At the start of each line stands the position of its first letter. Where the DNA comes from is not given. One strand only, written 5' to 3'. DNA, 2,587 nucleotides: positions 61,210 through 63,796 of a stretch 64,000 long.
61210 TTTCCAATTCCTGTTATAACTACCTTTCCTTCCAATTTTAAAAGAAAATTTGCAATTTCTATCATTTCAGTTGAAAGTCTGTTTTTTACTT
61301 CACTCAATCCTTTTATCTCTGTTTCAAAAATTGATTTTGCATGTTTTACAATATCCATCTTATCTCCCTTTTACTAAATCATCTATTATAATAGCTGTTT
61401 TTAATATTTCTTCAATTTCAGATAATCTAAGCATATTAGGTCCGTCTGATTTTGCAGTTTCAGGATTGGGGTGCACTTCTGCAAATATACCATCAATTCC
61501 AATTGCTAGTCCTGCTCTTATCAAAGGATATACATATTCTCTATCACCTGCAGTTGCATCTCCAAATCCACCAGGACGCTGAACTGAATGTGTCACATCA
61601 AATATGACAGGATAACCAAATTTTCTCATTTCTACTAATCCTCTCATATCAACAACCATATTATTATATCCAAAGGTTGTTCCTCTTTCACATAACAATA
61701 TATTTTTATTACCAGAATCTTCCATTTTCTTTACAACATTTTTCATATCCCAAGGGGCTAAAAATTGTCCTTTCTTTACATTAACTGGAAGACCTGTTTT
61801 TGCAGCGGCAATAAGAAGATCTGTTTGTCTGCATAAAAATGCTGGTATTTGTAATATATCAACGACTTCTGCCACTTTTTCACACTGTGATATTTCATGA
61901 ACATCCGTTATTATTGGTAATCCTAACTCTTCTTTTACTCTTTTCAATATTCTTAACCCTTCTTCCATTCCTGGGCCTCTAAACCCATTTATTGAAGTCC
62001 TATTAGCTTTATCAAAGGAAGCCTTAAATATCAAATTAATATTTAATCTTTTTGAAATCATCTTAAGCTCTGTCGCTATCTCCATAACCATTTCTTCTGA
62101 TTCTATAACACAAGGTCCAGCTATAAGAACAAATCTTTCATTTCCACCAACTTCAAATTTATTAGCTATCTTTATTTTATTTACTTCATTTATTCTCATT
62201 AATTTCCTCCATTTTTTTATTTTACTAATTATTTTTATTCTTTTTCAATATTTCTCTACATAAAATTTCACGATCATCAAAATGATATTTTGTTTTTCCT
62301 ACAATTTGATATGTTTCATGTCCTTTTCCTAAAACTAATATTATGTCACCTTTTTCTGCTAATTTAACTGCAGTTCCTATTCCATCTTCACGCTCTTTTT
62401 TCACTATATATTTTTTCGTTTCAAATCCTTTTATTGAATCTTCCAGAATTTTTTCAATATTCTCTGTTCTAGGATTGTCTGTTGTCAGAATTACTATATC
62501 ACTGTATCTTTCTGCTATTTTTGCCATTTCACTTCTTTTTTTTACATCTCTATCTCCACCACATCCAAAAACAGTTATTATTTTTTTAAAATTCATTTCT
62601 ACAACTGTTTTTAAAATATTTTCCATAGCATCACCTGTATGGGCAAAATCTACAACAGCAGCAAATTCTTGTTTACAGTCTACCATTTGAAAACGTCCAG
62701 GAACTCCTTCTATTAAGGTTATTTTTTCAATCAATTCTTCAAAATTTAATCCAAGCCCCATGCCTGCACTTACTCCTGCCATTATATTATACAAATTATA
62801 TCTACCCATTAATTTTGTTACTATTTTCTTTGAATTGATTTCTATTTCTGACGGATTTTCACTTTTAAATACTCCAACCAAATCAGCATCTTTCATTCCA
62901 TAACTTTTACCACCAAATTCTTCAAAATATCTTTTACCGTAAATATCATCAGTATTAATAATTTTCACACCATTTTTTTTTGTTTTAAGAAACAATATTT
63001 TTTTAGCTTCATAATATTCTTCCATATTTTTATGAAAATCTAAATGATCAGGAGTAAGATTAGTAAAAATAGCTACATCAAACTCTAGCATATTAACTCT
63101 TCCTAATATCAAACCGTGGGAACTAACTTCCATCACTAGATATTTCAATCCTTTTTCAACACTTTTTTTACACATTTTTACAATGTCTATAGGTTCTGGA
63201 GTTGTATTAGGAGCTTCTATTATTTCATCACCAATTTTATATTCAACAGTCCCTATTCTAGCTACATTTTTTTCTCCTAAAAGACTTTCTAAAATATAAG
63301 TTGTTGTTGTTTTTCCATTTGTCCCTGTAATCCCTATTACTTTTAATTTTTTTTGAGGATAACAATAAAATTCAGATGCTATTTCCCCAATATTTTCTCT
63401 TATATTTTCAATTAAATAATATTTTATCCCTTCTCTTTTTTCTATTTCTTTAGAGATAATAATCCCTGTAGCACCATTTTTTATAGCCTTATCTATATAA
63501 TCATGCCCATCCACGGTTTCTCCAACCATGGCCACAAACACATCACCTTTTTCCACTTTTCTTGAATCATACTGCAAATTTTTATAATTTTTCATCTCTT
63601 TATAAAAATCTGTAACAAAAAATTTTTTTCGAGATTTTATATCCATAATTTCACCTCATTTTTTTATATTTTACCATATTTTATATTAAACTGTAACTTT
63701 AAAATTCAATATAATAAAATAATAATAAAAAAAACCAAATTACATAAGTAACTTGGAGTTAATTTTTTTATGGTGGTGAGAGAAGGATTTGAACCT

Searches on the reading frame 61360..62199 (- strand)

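Call 13: search_protein_families(library=pfam, proteins=[window:61360-62199:-], max_evalue=0.01)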
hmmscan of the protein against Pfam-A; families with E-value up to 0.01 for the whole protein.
window:61360-62199:- (279 aa): 1 family
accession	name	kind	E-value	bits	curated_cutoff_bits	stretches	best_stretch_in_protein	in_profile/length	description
PF00793.26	DAHP_synth_1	-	1e-85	287.4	25.5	1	10-268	5-260/270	DAHP synthetase I family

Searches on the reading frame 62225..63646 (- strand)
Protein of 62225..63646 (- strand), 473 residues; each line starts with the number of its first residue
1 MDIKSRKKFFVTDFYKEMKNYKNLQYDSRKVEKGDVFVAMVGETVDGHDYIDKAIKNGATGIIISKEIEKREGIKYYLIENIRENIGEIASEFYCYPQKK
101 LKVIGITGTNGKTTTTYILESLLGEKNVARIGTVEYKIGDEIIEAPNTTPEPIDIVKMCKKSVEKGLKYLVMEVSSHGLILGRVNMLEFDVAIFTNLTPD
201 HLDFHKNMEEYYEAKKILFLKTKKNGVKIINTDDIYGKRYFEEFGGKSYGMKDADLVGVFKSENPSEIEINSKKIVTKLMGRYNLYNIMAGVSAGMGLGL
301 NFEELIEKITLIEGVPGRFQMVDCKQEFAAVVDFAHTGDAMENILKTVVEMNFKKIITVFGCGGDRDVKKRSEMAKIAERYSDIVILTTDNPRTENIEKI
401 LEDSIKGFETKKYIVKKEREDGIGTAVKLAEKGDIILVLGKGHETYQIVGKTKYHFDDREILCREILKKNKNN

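Call 13: search_protein_families(library=pfam, proteins=[window:62225-63646:-], max_evalue=0.01)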
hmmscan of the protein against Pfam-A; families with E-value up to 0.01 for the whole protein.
window:62225-63646:- (473 aa): 3 families
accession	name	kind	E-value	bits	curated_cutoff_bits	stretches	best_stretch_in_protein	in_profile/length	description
PF08245.18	Mur_ligase_M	-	2.8e-49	168.2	24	1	106-293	1-198/200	Mur ligase middle domain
PF02875.26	Mur_ligase_C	-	8e-30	104.7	28.4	1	317-442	1-127/127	Mur ligase, glutamate ligase domain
PF01225.30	Mur_ligase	-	1.4e-10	41.8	21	1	21-94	2-95/95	Mur ligase family, catalytic domain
